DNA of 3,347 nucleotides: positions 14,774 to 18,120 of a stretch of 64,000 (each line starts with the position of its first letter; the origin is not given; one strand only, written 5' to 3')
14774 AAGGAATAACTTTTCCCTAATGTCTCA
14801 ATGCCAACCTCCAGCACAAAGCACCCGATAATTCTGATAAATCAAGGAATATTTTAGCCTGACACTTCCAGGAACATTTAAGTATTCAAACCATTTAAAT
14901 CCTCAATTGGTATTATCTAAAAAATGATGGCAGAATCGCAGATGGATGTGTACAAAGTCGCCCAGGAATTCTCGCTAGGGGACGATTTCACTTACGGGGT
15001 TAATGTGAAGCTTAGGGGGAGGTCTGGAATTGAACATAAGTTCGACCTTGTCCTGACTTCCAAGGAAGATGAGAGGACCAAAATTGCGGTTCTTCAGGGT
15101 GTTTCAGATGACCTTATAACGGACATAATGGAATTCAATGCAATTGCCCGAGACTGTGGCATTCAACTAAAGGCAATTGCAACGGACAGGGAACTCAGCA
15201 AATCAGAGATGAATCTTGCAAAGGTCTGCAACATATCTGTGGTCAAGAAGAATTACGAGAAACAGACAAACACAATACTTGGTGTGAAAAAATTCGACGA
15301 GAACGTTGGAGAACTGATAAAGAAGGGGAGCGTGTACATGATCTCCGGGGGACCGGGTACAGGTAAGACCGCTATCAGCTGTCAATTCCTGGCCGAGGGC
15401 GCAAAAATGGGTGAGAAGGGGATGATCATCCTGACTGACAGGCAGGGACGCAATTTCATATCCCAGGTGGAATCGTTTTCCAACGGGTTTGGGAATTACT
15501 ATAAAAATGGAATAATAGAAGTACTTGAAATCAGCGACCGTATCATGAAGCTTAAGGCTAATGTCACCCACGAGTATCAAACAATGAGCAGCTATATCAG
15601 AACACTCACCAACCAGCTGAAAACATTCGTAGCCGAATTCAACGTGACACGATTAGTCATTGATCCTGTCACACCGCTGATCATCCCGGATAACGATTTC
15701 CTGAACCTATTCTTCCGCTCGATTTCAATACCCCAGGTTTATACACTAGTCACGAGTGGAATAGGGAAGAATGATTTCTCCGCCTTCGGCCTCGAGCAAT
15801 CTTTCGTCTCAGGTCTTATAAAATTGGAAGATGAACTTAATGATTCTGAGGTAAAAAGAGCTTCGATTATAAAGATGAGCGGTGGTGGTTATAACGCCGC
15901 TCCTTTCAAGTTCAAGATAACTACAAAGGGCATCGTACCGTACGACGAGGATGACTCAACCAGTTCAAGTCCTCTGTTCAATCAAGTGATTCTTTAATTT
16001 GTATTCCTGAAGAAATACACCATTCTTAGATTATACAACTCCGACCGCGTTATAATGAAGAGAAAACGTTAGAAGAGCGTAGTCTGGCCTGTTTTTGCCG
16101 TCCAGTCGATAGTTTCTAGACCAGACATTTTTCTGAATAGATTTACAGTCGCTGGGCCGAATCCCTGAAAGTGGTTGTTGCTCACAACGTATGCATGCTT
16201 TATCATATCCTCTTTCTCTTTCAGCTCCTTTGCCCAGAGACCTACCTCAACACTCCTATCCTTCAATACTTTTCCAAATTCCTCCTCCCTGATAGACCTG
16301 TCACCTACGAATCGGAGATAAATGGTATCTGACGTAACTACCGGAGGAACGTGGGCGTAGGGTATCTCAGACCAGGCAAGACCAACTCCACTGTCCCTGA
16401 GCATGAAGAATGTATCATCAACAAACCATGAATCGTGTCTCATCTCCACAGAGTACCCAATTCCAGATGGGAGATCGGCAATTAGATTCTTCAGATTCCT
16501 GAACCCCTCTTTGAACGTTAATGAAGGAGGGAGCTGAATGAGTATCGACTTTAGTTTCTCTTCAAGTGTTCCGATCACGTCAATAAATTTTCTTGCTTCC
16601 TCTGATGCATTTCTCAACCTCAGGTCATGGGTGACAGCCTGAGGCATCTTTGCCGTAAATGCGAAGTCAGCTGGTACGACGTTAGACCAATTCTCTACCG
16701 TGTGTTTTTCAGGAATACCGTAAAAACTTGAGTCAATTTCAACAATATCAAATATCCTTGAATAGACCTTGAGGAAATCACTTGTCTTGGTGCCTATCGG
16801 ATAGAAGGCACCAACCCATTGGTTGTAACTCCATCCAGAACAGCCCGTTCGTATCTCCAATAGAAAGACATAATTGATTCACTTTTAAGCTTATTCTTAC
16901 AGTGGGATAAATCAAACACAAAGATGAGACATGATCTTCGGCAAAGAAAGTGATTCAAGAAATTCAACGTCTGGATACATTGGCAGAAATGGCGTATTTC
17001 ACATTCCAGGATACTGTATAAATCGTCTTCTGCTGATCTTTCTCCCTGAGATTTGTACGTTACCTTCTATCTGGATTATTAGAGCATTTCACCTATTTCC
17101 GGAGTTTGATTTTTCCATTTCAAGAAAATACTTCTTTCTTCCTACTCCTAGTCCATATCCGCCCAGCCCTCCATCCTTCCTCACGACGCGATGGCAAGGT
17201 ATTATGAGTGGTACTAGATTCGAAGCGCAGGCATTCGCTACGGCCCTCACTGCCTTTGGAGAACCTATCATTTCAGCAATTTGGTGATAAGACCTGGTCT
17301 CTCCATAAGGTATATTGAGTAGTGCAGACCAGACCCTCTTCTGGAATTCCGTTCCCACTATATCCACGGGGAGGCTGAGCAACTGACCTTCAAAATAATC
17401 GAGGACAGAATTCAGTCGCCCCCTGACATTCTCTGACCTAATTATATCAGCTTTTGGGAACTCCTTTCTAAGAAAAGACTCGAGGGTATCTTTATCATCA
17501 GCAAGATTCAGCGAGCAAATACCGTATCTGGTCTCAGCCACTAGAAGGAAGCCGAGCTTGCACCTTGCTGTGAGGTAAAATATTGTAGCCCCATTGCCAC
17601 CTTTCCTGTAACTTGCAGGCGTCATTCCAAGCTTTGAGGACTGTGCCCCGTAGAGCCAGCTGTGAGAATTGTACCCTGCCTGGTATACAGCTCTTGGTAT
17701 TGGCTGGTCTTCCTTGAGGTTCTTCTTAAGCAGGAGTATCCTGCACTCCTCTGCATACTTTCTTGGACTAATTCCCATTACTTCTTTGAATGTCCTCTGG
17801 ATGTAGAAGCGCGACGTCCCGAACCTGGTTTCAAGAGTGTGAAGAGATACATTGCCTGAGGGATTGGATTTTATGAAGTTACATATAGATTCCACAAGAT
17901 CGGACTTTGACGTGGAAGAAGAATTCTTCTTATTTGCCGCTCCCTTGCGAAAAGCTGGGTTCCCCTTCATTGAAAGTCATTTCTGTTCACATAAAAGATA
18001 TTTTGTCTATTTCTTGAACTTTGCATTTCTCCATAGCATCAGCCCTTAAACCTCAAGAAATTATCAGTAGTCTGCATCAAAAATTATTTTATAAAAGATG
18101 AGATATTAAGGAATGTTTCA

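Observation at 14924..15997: KaiC/RadA-type ATPase fused to a nuclease-like N-domain, next to XPB-Bax1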

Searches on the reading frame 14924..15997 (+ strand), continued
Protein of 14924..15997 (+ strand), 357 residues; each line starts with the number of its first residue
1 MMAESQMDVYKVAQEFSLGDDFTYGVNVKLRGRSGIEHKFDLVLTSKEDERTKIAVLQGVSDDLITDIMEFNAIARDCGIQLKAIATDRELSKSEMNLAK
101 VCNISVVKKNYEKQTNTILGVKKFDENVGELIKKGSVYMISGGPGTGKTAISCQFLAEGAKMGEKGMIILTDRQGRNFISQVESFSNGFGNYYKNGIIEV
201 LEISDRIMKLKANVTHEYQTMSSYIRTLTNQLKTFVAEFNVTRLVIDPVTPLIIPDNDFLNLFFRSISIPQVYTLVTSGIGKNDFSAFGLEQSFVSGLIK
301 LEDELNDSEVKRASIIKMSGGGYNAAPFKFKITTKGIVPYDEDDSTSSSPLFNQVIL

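Call 36: find_encoding_contigs(protein=P0005, flank=8000, max_places=2)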
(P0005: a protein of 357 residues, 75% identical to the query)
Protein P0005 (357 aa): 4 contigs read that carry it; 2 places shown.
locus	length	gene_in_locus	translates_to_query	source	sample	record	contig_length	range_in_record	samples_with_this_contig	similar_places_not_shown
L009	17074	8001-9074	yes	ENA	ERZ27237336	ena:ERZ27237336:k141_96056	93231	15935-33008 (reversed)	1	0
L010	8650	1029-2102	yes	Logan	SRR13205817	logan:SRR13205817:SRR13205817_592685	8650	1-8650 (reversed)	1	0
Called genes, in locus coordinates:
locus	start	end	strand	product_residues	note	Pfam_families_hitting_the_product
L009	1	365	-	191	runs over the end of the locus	PF00730:HhH-GPD (weak)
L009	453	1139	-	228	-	-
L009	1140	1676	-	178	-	PF11848:DUF3368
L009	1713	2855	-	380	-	PF01381:HTH_3, PF12844:HTH_19, PF13560:HTH_31, PF06114:Peptidase_M78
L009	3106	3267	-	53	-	-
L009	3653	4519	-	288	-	PF00583:Acetyltransf_1 (weak), PF13508:Acetyltransf_7 (weak)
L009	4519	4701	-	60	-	-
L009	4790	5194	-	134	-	PF01850:PIN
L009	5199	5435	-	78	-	PF02697:VAPB_antitox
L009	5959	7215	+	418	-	PF00270:DEAD, PF04851:ResIII (weak), PF00271:Helicase_C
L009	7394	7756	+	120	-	PF01042:Ribonuc_L-PSP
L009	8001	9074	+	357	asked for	PF06745:ATPase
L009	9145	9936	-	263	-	PF01904:DUF72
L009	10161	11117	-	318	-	PF00892:EamA, PF03151:TPT (weak), PF00892:EamA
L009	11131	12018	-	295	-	PF12833:HTH_18, PF01035:DNA_binding_1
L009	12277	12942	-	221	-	PF03575:Peptidase_S51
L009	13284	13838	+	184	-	PF00857:Isochorismatase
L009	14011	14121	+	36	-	-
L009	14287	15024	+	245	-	-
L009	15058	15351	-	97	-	-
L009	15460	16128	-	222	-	PF00702:Hydrolase, PF06888:Put_Phosphatase (faint), PF13419:HAD_2, PF13242:Hydrolase_like (weak)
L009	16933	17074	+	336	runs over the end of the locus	PF00528:BPD_transp_1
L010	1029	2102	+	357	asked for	PF06745:ATPase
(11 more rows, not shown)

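Call 37: find_encoding_contigs(protein=P0014, flank=8000, max_places=2)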
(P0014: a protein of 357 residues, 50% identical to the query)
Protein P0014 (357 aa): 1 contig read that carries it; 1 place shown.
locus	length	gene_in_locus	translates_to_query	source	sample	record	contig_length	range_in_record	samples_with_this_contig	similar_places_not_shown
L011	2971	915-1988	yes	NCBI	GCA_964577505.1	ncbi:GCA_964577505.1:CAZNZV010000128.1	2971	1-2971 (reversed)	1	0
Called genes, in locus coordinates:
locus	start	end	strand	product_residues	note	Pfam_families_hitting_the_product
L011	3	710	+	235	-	?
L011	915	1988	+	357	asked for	PF06745:ATPase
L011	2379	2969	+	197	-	?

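Call 51: search_protein_families(library=pfam, proteins=[L009:5959-7215:+], max_evalue=0.01)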
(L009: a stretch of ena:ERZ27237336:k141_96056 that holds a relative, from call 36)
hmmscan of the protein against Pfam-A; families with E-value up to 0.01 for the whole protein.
L009:5959-7215:+ (418 aa): 6 families
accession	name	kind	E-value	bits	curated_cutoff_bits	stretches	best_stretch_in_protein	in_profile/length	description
PF00270.35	DEAD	-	1.5e-51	174.8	26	1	25-189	1-166/167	DEAD/DEAH box helicase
PF00271.37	Helicase_C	-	9.5e-31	106.8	23.5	1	227-334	2-110/110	Helicase conserved C-terminal domain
PF04851.21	ResIII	-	3.1e-06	27.6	22.5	1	42-183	27-162/164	Type III restriction enzyme, res subunit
PF14617.12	CMS1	-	0.00017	21.5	35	1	118-151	175-208/250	U3-containing 90S pre-ribosomal complex subunit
PF16203.11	ERCC3_RAD25_C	-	0.0051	16.6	27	1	232-313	52-130/248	ERCC3/RAD25/XPB C-terminal helicase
PF07652.20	Flavi_DEAD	-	0.0087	16.5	21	0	44-101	10-66/148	Flavivirus DEAD domain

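Call 62: search_protein_families(library=padloc, proteins=[window:14924-15997:+], max_evalue=0.01)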
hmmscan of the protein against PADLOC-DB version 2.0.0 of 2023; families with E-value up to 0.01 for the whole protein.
window:14924-15997:+ (357 aa): 3 families
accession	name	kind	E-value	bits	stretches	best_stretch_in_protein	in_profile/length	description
PDLC04140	mad8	-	0.00036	18.1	1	131-224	23-117/314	mads_8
PDLC04539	PDC-M24B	-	0.001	16.7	1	20-67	148-196/255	-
PDLC04540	PDC-M24B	-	0.0022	15.6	0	14-58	139-182/256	-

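Call 82: find_homologous_proteins(query=A4, max_evalue=1e-50)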
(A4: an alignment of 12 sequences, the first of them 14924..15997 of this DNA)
Query A4 (12 sequences) (357 aa, profile of the alignment): 16 proteins with E <= 1e-50 among 8000 candidates.
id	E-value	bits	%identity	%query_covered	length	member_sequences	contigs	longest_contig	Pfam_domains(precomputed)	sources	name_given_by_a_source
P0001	9.7e-163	559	94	100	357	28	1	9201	PF06745.20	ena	-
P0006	1.1e-161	556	67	98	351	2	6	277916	PF06745.20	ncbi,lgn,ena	-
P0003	1.4e-161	555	86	100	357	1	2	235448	PF06745.20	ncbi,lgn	ncbi:MAG: RAD55 family ATPase [Thermoplasmata archaeon]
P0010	4.0e-161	554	61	100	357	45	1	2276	PF06745.20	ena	-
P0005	8.9e-161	553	75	100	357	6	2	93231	PF06745.20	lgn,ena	-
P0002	2.5e-160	551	86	100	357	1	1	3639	PF06745.20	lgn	-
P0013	3.1e-160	551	57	100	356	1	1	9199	PF06745.20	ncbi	-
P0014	1.2e-159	549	50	99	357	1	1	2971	PF06745.20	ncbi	-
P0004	2.0e-159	548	83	100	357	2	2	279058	PF06745.20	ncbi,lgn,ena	-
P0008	3.8e-159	547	64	100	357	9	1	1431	PF06745.20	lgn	-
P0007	8.2e-159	546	65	100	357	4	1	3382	PF06745.20,PF13481.13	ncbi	-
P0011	1.0e-158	546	59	100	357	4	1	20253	PF06745.20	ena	-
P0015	1.7e-158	545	49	98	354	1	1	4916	PF06745.20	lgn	-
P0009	1.9e-154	532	62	100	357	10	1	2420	PF06745.20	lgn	-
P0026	9.4e-130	451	34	91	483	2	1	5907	PF06745.20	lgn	-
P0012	1.4e-119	417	79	75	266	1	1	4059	PF06745.20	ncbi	ncbi:MAG: ATPase domain-containing protein, partial [Thermoplasmatales archaeon]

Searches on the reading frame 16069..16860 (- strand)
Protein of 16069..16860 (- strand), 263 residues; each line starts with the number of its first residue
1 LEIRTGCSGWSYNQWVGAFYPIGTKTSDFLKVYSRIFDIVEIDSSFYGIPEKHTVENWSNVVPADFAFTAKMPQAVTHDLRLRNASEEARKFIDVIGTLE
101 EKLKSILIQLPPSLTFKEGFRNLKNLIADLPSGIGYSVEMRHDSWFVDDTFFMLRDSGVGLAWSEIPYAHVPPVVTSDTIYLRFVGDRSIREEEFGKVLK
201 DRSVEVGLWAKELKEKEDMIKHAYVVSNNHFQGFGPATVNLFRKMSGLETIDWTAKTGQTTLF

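Call 3: search_protein_families(library=pfam, proteins=[window:16069-16860:-], max_evalue=0.1)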
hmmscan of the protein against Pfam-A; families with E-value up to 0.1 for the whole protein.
window:16069-16860:- (263 aa): 2 families
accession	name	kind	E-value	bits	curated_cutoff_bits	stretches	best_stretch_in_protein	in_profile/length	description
PF01904.24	DUF72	-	5.8e-51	174.1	25.3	1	20-245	1-217/217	Protein of unknown function DUF72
PF17217.9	UPA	-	0.016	15.3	27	1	68-133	10-74/140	UPA domain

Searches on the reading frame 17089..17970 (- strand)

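Call 3: search_protein_families(library=pfam, proteins=[window:17089-17970:-], max_evalue=0.1)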
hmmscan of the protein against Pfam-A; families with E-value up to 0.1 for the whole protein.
window:17089-17970:- (293 aa): 5 families
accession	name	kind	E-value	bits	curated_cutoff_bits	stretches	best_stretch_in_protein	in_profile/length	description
PF01035.26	DNA_binding_1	-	5.2e-33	113.2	27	1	208-287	1-80/81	6-O-methylguanine DNA methyltransferase, DNA binding domain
PF12833.13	HTH_18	-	1.6e-14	54.4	33.6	1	48-123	3-79/80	Helix-turn-helix domain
PF00165.29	HTH_AraC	-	1.9e-07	31.5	26.6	1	33-72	1-40/42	Bacterial regulatory helix-turn-helix proteins, AraC family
PF02870.21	Methyltransf_1N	-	0.0034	18.3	21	1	130-199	1-64/71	6-O-methylguanine DNA methyltransferase, ribonuclease-like domain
PF17533.7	DUF5452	-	0.045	14.3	27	1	9-59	7-57/169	Family of unknown function (DUF5452)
